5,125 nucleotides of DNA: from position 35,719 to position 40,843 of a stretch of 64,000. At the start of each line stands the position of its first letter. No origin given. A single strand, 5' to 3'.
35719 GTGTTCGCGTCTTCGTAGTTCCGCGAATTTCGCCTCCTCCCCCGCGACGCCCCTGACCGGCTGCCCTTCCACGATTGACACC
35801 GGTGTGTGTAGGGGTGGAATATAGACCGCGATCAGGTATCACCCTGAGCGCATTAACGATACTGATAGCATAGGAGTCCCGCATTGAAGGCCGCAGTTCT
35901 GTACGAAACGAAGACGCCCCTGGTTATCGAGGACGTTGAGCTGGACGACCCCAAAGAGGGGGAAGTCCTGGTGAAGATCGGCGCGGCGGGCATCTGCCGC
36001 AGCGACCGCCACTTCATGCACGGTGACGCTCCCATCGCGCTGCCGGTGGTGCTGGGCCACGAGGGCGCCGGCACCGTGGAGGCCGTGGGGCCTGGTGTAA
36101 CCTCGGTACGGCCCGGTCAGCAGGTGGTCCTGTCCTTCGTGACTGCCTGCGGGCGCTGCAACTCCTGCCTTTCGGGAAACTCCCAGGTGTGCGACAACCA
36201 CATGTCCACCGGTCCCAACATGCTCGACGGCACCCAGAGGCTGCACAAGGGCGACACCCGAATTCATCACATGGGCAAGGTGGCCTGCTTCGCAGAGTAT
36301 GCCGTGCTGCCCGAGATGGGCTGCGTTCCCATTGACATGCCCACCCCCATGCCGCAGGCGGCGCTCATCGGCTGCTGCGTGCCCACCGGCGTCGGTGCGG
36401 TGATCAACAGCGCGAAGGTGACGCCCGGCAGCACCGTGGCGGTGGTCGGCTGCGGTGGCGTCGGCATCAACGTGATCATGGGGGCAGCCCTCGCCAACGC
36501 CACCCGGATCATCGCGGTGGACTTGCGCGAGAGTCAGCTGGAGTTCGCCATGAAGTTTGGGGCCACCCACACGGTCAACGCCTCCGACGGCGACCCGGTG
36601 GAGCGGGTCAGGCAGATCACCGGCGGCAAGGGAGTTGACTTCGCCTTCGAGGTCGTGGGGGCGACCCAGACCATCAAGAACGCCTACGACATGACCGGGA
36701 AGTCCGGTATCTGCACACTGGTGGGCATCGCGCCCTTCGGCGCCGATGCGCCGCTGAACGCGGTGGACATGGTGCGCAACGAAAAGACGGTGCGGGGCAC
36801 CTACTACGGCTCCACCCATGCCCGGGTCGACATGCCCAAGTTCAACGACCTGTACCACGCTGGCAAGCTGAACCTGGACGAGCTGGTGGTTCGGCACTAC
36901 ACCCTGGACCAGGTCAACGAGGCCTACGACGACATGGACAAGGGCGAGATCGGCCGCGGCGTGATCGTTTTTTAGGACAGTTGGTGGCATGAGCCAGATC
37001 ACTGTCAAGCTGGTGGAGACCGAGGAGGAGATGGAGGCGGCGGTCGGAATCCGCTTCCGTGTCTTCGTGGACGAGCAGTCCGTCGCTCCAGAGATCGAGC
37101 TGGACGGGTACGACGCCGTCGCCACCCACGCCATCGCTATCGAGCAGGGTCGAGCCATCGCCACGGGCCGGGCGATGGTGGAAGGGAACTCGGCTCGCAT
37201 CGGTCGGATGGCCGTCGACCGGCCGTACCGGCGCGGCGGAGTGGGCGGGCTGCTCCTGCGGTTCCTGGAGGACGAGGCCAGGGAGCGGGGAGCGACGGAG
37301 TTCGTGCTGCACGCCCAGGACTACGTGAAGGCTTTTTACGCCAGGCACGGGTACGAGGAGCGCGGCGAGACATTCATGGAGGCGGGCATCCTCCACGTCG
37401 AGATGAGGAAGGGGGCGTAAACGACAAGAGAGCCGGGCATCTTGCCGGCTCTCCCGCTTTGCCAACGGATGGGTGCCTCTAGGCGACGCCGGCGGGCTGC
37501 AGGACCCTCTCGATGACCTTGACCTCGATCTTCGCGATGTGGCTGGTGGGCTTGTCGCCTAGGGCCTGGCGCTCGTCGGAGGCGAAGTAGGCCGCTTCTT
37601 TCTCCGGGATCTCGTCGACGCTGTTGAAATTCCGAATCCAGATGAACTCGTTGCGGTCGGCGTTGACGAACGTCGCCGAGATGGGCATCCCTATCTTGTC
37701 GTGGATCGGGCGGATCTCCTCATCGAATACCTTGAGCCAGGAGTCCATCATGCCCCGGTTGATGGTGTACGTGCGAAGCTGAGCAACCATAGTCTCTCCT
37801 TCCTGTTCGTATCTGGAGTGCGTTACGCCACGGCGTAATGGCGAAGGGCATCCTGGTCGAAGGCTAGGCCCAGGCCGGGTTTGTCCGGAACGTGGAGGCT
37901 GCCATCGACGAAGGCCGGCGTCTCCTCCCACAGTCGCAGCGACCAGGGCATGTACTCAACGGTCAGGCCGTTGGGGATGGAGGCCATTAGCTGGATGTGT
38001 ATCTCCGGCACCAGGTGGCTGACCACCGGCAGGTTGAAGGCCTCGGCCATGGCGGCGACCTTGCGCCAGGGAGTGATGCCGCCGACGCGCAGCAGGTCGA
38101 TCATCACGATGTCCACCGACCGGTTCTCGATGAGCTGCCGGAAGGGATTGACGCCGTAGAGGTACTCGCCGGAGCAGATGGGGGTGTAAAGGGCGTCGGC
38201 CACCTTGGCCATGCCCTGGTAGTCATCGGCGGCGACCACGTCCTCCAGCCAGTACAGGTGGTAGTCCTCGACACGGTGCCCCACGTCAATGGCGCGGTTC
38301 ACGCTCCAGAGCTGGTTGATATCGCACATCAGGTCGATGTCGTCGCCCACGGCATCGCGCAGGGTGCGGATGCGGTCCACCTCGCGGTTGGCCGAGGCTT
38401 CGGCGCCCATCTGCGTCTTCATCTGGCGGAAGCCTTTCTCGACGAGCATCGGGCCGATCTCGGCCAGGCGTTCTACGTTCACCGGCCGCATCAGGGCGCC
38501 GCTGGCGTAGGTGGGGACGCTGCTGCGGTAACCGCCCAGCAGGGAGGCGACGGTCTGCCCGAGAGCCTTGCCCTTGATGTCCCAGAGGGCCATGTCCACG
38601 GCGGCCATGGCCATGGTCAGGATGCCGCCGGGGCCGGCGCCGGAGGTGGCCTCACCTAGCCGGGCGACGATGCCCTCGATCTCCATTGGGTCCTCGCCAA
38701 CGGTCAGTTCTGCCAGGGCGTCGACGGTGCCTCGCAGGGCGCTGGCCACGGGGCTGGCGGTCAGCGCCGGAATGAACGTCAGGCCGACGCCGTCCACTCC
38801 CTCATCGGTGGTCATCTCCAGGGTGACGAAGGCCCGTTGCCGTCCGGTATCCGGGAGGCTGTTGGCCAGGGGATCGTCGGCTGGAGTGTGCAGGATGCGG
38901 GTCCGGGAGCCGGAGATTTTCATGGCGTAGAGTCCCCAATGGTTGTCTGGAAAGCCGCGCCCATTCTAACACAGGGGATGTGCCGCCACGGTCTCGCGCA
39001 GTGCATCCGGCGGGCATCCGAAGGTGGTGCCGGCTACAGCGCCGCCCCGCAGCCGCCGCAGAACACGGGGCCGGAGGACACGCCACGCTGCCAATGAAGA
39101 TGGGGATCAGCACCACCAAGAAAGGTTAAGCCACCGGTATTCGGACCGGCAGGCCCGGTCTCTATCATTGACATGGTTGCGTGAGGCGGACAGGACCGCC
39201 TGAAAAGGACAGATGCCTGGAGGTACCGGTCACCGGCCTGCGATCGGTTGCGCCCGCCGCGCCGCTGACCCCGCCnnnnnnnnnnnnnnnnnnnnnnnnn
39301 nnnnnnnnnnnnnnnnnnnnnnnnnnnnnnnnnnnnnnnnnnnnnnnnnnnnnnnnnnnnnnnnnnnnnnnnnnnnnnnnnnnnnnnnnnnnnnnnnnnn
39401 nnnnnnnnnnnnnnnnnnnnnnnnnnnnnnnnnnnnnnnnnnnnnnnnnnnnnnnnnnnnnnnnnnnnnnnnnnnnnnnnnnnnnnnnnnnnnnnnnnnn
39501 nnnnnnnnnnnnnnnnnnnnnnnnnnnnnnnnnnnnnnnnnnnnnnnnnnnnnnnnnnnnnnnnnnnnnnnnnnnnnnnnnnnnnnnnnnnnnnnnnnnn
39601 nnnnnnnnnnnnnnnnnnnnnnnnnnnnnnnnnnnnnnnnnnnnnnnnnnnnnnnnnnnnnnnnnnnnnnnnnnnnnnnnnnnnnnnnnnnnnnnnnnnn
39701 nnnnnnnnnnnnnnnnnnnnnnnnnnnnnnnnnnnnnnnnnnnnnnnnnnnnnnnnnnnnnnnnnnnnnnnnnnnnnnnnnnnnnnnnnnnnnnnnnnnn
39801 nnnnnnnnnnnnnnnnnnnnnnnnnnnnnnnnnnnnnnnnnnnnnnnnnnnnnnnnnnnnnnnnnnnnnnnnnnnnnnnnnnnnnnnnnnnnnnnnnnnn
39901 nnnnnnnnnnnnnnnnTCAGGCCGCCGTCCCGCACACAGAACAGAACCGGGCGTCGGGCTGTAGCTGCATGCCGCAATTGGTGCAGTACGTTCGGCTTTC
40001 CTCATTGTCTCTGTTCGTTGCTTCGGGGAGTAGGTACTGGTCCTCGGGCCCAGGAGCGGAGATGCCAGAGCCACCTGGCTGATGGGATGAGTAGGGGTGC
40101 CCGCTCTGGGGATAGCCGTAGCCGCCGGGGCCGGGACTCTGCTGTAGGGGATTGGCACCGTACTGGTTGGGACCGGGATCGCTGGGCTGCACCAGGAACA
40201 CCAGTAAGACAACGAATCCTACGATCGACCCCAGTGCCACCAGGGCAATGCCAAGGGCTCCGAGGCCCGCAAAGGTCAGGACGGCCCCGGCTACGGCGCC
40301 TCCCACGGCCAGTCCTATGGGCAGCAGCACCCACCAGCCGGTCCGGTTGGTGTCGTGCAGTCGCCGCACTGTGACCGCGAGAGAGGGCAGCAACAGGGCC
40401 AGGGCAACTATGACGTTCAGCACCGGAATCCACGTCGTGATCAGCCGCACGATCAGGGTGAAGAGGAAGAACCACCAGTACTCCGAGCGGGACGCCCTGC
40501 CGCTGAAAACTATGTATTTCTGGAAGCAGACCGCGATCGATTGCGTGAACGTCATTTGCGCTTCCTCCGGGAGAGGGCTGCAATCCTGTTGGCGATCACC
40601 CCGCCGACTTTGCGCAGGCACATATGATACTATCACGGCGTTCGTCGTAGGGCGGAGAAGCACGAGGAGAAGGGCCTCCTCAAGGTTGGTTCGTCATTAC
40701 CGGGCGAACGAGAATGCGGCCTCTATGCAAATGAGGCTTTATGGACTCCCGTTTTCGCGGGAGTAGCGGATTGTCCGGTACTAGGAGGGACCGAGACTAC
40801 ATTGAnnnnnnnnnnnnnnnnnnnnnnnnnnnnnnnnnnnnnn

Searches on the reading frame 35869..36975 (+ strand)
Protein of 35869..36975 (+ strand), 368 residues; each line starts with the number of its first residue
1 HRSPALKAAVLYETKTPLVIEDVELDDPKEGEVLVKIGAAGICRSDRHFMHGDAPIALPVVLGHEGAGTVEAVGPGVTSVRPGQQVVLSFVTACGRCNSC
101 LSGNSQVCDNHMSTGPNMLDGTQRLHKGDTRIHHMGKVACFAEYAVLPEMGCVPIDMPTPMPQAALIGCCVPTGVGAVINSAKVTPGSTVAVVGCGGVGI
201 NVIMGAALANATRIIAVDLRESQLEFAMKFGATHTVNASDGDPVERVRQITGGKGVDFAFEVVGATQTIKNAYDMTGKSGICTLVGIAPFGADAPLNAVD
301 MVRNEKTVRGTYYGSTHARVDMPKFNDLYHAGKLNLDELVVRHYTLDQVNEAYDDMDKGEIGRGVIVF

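Call 40: search_protein_families(library=pfam, proteins=[window:35869-36975:+], max_evalue=0.00001)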
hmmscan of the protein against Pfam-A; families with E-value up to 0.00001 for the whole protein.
window:35869-36975:+ (368 aa): 4 families
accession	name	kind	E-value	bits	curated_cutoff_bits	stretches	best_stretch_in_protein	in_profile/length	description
PF00107.32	ADH_zinc_N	-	7.9e-29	100.7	31.8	1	197-323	1-121/129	Zinc-binding dehydrogenase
PF08240.17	ADH_N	-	7.9e-27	94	23.5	1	30-155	2-102/104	Alcohol dehydrogenase GroES-like domain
PF16912.11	Glu_dehyd_C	-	8.1e-10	39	34.9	1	181-357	26-202/211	Glucose dehydrogenase C-terminus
PF13602.12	ADH_zinc_N_2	-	7.1e-08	33.9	27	1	231-360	2-127/134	Zinc-binding dehydrogenase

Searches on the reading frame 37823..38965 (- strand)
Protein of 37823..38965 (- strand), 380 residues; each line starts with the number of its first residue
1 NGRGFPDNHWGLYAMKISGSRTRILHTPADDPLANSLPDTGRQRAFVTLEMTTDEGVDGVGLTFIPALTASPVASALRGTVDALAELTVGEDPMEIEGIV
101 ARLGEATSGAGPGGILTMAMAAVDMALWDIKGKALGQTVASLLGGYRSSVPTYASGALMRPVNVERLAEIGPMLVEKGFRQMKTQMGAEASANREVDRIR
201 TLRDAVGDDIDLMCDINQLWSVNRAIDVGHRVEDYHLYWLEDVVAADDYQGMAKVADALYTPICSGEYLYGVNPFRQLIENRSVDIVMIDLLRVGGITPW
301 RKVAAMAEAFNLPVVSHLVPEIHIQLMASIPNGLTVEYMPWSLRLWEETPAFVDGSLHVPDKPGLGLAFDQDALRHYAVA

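Call 40: search_protein_families(library=pfam, proteins=[window:37823-38965:-], max_evalue=0.00001)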
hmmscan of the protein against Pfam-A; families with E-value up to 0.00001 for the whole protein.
window:37823-38965:- (380 aa): 2 families
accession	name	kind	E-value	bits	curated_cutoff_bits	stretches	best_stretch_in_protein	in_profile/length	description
PF13378.12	MR_MLE_C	-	3.6e-60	203.8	29.4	1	173-373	9-219/219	Enolase C-terminal domain-like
PF02746.21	MR_MLE_N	-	1.2e-17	64.6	22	1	32-144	15-117/117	Mandelate racemase / muconate lactonizing enzyme, N-terminal domain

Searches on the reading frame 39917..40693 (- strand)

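Call 40: search_protein_families(library=pfam, proteins=[window:39917-40693:-], max_evalue=0.00001)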
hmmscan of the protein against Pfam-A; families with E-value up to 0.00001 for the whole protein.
window:39917-40693:- (258 aa): 2 families
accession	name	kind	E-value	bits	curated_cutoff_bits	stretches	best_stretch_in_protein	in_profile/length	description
PF05656.20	DUF805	-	8.9e-24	84.5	25.7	1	60-180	1-111/111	Protein of unknown function (DUF805)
PF13240.11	Zn_Ribbon_1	-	1.9e-08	34.3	25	1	236-256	1-21/23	zinc-ribbon domain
